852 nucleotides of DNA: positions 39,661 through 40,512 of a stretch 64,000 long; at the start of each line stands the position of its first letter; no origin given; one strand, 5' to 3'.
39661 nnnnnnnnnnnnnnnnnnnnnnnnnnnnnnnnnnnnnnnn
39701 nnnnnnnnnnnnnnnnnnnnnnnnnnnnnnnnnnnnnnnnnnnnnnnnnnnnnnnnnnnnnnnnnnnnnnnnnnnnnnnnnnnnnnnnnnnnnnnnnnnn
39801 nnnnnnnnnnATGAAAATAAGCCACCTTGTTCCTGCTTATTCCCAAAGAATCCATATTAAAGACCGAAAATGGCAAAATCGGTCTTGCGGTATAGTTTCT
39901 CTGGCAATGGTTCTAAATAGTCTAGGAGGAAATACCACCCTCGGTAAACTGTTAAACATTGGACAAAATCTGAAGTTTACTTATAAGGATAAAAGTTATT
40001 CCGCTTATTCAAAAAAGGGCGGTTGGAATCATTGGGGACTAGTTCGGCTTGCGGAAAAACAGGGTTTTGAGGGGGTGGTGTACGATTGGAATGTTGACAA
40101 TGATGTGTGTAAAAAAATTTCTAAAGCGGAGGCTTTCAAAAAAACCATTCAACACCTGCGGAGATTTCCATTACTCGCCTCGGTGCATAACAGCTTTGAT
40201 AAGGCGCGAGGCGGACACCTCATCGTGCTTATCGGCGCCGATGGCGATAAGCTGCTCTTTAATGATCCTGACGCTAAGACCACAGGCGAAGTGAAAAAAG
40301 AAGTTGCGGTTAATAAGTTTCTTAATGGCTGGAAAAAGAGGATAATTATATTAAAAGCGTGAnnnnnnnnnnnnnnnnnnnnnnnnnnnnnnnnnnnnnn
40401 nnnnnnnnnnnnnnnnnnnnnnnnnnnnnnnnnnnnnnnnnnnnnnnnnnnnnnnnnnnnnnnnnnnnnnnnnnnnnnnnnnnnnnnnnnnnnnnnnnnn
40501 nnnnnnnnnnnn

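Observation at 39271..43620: tRNA-bounded accessory module: peptidase trio, membrane proteins and a foreign gene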

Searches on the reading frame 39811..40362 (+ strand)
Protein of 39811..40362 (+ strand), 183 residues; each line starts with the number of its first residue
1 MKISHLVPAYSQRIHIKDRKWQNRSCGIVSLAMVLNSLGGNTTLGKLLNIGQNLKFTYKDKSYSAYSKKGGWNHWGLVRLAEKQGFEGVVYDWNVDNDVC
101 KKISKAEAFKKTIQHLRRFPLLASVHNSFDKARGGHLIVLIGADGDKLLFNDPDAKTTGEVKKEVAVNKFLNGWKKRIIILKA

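Call 4: search_protein_families(library=pfam, proteins=[window:39811-40362:+], max_evalue=0.1)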
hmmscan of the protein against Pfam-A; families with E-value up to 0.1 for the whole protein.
window:39811-40362:+ (183 aa): 7 families
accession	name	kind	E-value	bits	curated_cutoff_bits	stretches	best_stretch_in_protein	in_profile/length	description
PF13529.12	Peptidase_C39_2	-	1.3e-08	36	24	1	7-153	3-142/143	Peptidase_C39 like family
PF03412.21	Peptidase_C39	-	5.5e-08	33.2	22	2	22-49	9-36/133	Peptidase C39 family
PF12385.14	Peptidase_C70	-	0.0019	18.5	19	1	120-170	92-136/141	Papain-like cysteine protease AvrRpt2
PF21646.3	ACTMAP-like_C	-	0.02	15.7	27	1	22-66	7-53/121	Actin maturation protease-like, C-terminal domain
PF11814.14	DUF3335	-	0.042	13.8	25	0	107-158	120-170/206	Peptidase_C39 like family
PF09778.15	Guanylate_cyc_2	-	0.051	13.4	28.1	0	23-57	9-44/212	Guanylylate cyclase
PF19049.6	SidE_DUB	-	0.083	13.4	24.2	0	120-173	51-101/173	SidE DUB domain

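Call 10: find_encoding_contigs(protein=window:39811-40362:+, flank=10000, max_places=10)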
Protein window:39811-40362:+ (183 aa): 4 contigs read that carry it; 4 places shown.
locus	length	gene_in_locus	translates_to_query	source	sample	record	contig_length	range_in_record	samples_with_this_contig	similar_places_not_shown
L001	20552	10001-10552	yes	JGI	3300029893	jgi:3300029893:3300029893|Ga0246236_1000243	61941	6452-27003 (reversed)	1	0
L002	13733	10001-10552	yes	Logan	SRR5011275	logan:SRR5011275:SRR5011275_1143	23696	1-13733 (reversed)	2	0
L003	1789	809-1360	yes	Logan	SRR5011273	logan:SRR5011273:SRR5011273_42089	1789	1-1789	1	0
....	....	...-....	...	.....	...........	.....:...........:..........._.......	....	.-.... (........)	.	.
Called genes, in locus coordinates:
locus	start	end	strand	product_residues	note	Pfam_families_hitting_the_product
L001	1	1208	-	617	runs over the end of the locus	PF00892:EamA (weak), PF02449:Glyco_hydro_42 (faint)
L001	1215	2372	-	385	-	PF00232:Glyco_hydro_1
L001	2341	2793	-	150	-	-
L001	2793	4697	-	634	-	PF03483:B3_4, PF03484:B5, PF17759:tRNA_synthFbeta, PF03147:FDX-ACB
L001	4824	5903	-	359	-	PF02912:Phe_tRNA-synt_N, PF01409:tRNA-synt_2d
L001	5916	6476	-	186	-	-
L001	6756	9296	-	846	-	PF07581:Glug (faint), PF02412:TSP_3 (weak)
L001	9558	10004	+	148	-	PF05708:Peptidase_C92 (faint), PF00877:NLPC_P60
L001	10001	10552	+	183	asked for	PF13529:Peptidase_C39_2, PF03412:Peptidase_C39 (faint)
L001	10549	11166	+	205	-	PF09997:DUF2238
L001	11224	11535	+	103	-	-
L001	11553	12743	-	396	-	-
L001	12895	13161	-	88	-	-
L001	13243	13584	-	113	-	-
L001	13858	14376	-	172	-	-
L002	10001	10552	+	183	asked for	PF13529:Peptidase_C39_2, PF03412:Peptidase_C39 (faint)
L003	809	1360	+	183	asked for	PF13529:Peptidase_C39_2, PF03412:Peptidase_C39 (faint)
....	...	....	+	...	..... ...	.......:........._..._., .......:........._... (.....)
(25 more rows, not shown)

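Call 16: search_protein_families(library=ncbifam, proteins=[window:39811-40362:+], max_evalue=0.1)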
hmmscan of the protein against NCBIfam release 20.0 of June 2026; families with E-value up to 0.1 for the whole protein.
window:39811-40362:+ (183 aa): 1 family
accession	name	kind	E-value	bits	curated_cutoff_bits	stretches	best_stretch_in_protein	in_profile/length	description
TIGR01193.1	bacteriocin_ABC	subfamily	0.0032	16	523.85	1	23-181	4-128/708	peptide cleavage/export ABC transporter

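Call 17: search_protein_families(library=phrogs, proteins=[window:39811-40362:+], max_evalue=0.1)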
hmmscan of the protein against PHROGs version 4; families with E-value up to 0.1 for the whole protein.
window:39811-40362:+ (183 aa): 0 families

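Call 19: find_homologous_proteins(query=window:39811-40362:+)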
Query window:39811-40362:+ (183 aa): 9 proteins with E <= 0.001 among 145 candidates.
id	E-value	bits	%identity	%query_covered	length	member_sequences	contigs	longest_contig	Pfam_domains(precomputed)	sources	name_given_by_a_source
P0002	5.4e-119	412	100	100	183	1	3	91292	PF13529.14,PF03412.22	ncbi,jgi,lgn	-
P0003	1.1e-35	141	40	93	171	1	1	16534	PF12385.15,PF13529.14,PF03412.22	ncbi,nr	ncbi:MAG: C39 family peptidase [Candidatus Harrisonbacteria bacterium]|nr:C39 family peptidase [Cand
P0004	9.2e-35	138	42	98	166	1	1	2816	PF12385.15,PF13529.14,PF03412.22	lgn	-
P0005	1.8e-31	127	43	95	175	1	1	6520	PF13529.14,PF03412.22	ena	-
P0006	7.3e-31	125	40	97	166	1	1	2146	PF13529.14,PF03412.22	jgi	jgi:uncharacterized protein YvpB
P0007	2.0e-29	120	41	97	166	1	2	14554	PF13529.14,PF03412.22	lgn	-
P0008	5.5e-29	119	40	98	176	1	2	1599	PF13529.14,PF03412.22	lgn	-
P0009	9.1e-23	99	37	96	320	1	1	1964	PF05708.19,PF00877.26,PF13529.14,PF03412.22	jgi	-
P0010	2.3e-14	71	35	99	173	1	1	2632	PF12385.15,PF13529.14,PF03412.22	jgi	jgi:ABC-type bacteriocin/lantibiotic exporter with double-glycine peptidase domain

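Call 22: find_encoding_contigs(protein=P0003, flank=8000, max_places=3)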
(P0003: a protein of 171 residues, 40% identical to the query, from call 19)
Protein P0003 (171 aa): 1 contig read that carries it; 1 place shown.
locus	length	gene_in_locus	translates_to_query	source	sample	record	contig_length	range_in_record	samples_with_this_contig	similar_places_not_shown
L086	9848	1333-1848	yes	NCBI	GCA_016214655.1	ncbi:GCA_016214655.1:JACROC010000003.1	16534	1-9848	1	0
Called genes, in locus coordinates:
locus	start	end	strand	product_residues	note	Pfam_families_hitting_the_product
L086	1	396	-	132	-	?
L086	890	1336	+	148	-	PF05708:Peptidase_C92 (faint), PF00877:NLPC_P60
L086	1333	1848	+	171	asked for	PF12385:Peptidase_C70 (weak), PF13529:Peptidase_C39_2, PF03412:Peptidase_C39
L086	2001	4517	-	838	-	-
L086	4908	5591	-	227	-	PF14528:LAGLIDADG_3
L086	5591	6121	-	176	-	-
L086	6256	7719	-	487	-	PF01425:Amidase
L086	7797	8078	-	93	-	PF02686:GatC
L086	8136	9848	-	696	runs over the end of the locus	PF22745:Nlig-Ia, PF01653:DNA_ligase_aden, PF03120:OB_DNA_ligase, PF12826:HHH_2 (weak), PF00533:BRCT, PF12738:PTCB-BRCT (weak)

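Call 23: find_encoding_contigs(protein=P0007, flank=8000, max_places=3)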
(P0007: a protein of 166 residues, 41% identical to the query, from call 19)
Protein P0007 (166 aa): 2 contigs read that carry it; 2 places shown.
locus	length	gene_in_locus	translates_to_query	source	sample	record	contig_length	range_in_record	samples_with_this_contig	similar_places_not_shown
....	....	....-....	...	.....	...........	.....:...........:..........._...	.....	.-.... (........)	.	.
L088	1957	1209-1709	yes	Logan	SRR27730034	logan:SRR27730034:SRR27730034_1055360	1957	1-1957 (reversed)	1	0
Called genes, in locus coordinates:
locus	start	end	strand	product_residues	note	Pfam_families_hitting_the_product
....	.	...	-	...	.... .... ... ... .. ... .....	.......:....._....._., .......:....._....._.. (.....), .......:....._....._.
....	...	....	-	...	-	-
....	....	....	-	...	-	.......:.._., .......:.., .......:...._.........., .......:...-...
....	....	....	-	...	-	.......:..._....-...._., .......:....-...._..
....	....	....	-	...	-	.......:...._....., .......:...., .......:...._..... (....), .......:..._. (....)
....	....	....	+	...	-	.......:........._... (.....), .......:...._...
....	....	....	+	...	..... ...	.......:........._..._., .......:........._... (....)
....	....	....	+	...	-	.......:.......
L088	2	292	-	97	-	?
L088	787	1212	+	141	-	PF05708:Peptidase_C92 (faint), PF00877:NLPC_P60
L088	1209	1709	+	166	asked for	PF13529:Peptidase_C39_2, PF03412:Peptidase_C39 (weak)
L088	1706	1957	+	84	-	?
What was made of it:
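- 40359..40976 (+): Gene C: 205-aa membrane protein, Wok/DUF2238-like (Lipocone superfamily), GTGA overlap with B. Precomputed DUF2238 hit in calls 10 and 23.
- On Wok / DUF2238 (Lipocone superfamily): Precomputed tables list DUF2238 for both (calls 10, 23).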

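Call 24: find_related_loci(query=A1, collection=metagenome_contigs, flank=8000)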
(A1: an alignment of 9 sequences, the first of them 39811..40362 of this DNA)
Query A1 (183 aa) in metagenome_contigs; peptide patterns used: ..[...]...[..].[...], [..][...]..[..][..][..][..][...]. (x = any residue, [..] = any of these).
203 stretches matched a pattern; 34 encode a relative of the query (tblastn E <= 1e-3); 34 distinct loci.
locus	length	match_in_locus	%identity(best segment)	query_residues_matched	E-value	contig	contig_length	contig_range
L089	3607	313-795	42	7-183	2e-40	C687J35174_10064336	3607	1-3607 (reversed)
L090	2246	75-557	42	7-183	2e-40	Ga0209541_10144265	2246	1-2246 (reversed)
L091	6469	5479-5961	43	3-179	4e-40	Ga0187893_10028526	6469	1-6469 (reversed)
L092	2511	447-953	37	2-181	2e-36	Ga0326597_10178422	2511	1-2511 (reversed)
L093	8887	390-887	35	1-181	3e-35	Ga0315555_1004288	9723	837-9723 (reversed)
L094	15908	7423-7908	38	8-183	5e-34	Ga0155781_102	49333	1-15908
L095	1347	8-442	40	21-182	1e-32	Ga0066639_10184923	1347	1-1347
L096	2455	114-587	38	11-182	4e-32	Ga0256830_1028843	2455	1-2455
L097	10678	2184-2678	34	4-182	1e-31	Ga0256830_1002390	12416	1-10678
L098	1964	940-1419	37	7-181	3e-31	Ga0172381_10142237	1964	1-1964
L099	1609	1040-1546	31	3-183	2e-30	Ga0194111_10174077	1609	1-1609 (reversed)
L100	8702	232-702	37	7-178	2e-29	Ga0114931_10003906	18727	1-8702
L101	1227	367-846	36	6-182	3e-30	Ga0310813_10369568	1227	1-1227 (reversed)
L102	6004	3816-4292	35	8-180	8e-29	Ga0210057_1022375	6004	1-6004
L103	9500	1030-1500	34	7-180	2e-28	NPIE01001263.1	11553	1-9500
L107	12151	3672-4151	36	7-182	2e-22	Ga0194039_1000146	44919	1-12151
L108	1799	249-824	32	1-182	2e-22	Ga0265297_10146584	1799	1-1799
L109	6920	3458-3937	34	7-182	3e-22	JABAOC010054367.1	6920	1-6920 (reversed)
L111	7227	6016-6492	31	7-182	4e-19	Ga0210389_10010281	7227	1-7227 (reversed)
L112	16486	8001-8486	30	1-182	6e-19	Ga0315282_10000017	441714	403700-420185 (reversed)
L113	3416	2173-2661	36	1-182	1e-18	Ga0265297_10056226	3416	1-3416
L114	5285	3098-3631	30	7-176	4e-14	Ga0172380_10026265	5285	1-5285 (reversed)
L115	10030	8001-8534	28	7-176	6e-13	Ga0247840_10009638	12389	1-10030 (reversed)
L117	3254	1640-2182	27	7-179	4e-12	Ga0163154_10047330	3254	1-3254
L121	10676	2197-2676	32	7-182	5e-21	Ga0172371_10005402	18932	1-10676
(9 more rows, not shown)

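Call 38: search_protein_representatives(alignment_id=A1)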
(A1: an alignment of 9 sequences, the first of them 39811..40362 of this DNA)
Query: 9 sequences, 172 profile positions. Proteins with E-value up to 0.001 (for the whole library): 2066; up to 1e-10: 544; up to 1e-30: 143. The best 150 are listed.
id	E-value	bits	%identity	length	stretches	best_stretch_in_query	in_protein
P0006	6.0e-69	247.4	-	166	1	4-167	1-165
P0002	1.3e-64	233.4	-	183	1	1-166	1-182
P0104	1.2e-55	204.2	-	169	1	4-169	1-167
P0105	4.1e-55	202.4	-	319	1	2-165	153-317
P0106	1.6e-54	200.5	-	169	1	4-168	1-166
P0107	2.0e-54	200.1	-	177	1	1-169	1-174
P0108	2.0e-51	190.4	-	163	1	4-162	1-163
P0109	5.4e-51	189.0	-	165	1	1-166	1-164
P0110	9.7e-51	188.2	-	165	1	10-165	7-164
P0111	6.7e-50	185.4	-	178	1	4-169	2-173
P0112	2.4e-49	183.6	-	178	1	1-169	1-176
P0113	7.6e-49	182.0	-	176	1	4-170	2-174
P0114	1.5e-48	181.0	-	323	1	8-168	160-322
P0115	1.7e-48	180.9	-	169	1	4-168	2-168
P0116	4.7e-48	179.4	-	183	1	3-165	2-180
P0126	2.4e-46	173.9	-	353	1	6-164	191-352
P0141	1.0e-42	162.1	-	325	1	3-167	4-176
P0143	1.6e-42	161.4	-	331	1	5-165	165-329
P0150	1.2e-41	158.6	-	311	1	10-166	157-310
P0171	4.2e-39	150.3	-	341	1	4-169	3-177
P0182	2.6e-38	147.7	-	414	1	4-171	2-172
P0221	8.6e-34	133.0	-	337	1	2-169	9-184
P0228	1.8e-32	128.7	-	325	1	18-167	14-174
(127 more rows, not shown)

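Call 40: search_protein_families(library=pfam, proteins=[L115:5337-7856:+, L114:464-2965:+, L115:7947-8558:+, P0141, P0182, P0171, P0221, P0228, P0009], max_evalue=0.001)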
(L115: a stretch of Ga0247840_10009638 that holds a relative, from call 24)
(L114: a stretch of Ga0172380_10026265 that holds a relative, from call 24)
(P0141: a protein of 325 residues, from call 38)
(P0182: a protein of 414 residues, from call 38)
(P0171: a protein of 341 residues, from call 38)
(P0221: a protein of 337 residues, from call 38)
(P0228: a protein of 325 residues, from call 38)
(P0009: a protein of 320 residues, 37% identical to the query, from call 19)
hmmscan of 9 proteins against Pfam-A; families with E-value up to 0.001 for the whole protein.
L115:5337-7856:+ (839 aa): 5 families
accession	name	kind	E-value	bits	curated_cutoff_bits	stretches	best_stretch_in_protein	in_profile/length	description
PF03483.22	B3_4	-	1.1e-57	194.8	29.3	1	134-305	2-173/174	B3/4 domain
PF03147.19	FDX-ACB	-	6.8e-21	74.9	31.1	1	749-839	1-94/94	Ferredoxin-fold anticodon binding domain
PF00877.26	NLPC_P60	-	1.1e-18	67.6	23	2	377-456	1-78/105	NlpC/P60 family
PF17759.6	tRNA_synthFbeta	-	7.8e-11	42.3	22.4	1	566-701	13-169/214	Phenylalanyl tRNA synthetase beta chain CLM domain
PF03484.21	B5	-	2.1e-09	37.9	28.6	0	510-551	34-67/67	tRNA synthetase B5 domain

L114:464-2965:+ (833 aa): 5 families
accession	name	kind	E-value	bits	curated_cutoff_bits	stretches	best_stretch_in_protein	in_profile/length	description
PF03483.22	B3_4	-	9e-59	198.4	29.3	1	124-295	2-173/174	B3/4 domain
PF03147.19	FDX-ACB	-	4.4e-20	72.4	31.1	1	743-833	1-94/94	Ferredoxin-fold anticodon binding domain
PF00877.26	NLPC_P60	-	1.2e-18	67.4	23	1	367-495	1-104/105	NlpC/P60 family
PF17759.6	tRNA_synthFbeta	-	1.4e-10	41.4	22.4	1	552-681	10-159/214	Phenylalanyl tRNA synthetase beta chain CLM domain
PF03484.21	B5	-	3.5e-08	34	28.6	0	320-350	3-33/67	tRNA synthetase B5 domain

L115:7947-8558:+ (203 aa): 3 families
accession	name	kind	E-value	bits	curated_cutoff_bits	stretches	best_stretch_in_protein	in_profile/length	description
PF13529.12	Peptidase_C39_2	-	1.4e-14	55.4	24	1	18-171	2-142/143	Peptidase_C39 like family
PF03412.21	Peptidase_C39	-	5.3e-07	30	22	1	30-63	5-37/133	Peptidase C39 family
PF09778.15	Guanylate_cyc_2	-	2.9e-05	24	28.1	0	145-186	158-197/212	Guanylylate cyclase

P0141 (325 aa): 3 families
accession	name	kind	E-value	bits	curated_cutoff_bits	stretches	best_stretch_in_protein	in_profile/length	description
PF13529.12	Peptidase_C39_2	-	1.4e-05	26.2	24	1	7-141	2-139/143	Peptidase_C39 like family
PF00877.26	NLPC_P60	-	0.00024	21.5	23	1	244-300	35-90/105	NlpC/P60 family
PF12385.14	Peptidase_C70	-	0.00085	19.7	19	0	87-158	68-137/141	Papain-like cysteine protease AvrRpt2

P0182 (414 aa): 6 families
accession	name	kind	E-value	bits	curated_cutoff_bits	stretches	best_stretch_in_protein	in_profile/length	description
PF00483.29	NTP_transferase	-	3.5e-17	63.2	21.2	1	177-407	2-238/245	Nucleotidyl transferase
PF13529.12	Peptidase_C39_2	-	1.4e-14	55.3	24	1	3-139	1-143/143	Peptidase_C39 like family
PF12804.13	NTP_transf_3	-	1.7e-14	54.7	27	1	177-306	1-126/160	MobA-like NTP transferase domain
PF03412.21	Peptidase_C39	-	3.8e-09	36.9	22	1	20-170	9-132/133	Peptidase C39 family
PF01128.25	IspD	-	4.3e-08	33.6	27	1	175-303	1-130/221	2-C-methyl-D-erythritol 4-phosphate cytidylyltransferase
PF02348.25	CTP_transf_3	-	0.00014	22.1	22.6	1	193-302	15-126/217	Cytidylyltransferase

P0171 (341 aa): 2 families
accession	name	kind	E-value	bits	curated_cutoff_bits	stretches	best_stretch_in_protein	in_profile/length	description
PF13529.12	Peptidase_C39_2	-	2.7e-10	41.4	24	1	5-146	2-143/143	Peptidase_C39 like family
PF03412.21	Peptidase_C39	-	1.5e-05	25.3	22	1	21-176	9-131/133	Peptidase C39 family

P0221 (337 aa): 4 families
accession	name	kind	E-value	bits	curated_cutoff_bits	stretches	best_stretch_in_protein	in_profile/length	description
PF13529.12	Peptidase_C39_2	-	5.8e-08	33.9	24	1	14-153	3-143/143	Peptidase_C39 like family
PF12385.14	Peptidase_C70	-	1.7e-05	25.2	19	1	31-159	19-130/141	Papain-like cysteine protease AvrRpt2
PF05257.22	CHAP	-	0.00041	21.2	26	0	230-291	10-66/81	CHAP domain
PF03412.21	Peptidase_C39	-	0.00097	19.4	22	0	31-183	12-131/133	Peptidase C39 family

P0228 (325 aa): 3 families
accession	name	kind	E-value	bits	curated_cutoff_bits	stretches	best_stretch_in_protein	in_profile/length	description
PF13529.12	Peptidase_C39_2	-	2.3e-07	31.9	24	1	10-145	6-143/143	Peptidase_C39 like family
PF03412.21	Peptidase_C39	-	4.4e-06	27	22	1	104-174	68-130/133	Peptidase C39 family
PF05257.22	CHAP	-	0.00027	21.8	26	0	215-278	10-65/81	CHAP domain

P0009 (320 aa): 4 families
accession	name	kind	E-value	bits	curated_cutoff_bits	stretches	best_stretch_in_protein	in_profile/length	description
PF00877.26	NLPC_P60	-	3.7e-16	59.5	23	1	20-140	1-100/105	NlpC/P60 family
PF05708.18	Peptidase_C92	-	1.2e-10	42.1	27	1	4-60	77-133/166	Permuted papain-like amidase enzyme, YaeF/YiiX, C92 family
PF13529.12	Peptidase_C39_2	-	1.2e-08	36.1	24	1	156-289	2-143/143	Peptidase_C39 like family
PF03412.21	Peptidase_C39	-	7.1e-06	26.3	22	1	173-315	10-127/133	Peptidase C39 family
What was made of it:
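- One B relative is fused to a sugar-nucleotidyltransferase (P0182, call 40).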
